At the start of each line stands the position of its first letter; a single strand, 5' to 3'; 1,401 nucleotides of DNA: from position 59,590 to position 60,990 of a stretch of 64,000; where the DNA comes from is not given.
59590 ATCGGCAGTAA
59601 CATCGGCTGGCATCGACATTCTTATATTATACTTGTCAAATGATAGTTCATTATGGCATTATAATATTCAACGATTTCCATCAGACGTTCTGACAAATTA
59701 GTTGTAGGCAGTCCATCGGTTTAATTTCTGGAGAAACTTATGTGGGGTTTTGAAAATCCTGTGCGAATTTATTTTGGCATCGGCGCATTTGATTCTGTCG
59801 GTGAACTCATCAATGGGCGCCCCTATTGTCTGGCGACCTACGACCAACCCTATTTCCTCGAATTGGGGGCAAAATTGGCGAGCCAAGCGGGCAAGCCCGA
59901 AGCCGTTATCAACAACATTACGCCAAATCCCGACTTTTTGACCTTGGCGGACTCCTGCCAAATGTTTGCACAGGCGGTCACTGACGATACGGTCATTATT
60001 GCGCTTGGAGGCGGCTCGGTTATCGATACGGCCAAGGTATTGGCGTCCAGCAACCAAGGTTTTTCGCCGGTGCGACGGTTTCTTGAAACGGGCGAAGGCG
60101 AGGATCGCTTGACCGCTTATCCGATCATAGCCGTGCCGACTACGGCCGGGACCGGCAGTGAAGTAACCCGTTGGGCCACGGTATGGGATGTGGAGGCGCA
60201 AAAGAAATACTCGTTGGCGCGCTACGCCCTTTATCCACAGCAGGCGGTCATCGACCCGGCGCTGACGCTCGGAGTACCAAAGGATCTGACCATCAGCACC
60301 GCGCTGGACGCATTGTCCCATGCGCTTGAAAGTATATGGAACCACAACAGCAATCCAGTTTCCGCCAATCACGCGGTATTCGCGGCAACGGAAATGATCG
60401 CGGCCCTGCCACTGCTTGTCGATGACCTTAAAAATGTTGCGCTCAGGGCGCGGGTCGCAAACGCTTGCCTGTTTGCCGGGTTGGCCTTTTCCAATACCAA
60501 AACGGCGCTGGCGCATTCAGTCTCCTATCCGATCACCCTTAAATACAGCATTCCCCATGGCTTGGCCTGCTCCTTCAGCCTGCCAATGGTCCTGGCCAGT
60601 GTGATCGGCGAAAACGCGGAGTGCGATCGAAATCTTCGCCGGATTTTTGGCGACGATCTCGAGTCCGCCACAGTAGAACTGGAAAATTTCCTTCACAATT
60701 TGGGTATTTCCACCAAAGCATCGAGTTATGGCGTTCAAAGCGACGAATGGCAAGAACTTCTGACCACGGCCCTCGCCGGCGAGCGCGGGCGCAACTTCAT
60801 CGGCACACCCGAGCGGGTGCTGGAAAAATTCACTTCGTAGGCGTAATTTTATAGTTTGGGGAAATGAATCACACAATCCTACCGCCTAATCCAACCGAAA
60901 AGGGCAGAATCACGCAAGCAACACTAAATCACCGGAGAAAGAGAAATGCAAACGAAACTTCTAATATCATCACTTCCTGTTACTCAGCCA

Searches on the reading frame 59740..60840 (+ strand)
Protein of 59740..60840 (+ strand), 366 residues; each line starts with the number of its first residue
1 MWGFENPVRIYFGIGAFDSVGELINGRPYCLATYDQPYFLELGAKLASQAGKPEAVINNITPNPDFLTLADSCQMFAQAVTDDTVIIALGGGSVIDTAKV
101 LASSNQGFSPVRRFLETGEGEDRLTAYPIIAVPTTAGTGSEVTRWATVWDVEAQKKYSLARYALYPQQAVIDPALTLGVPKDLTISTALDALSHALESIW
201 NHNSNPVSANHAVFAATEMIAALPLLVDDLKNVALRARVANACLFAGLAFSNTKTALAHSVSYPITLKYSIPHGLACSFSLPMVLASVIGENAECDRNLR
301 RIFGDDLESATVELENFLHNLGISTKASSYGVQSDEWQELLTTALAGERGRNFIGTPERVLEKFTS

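Call 78: search_protein_families(library=pfam, proteins=[window:59740-60840:+], max_evalue=0.00001)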
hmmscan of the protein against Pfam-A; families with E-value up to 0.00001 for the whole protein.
window:59740-60840:+ (366 aa): 2 families
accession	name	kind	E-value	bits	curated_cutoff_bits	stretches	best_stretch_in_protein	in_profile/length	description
PF00465.25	Fe-ADH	-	5.3e-30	104.7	31.3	1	7-173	1-168/168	Iron-containing alcohol dehydrogenase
PF25137.1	ADH_Fe_C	-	5.9e-29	101.6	27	1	184-346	1-170/194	Fe-containing alcohol dehydrogenase family, C-terminal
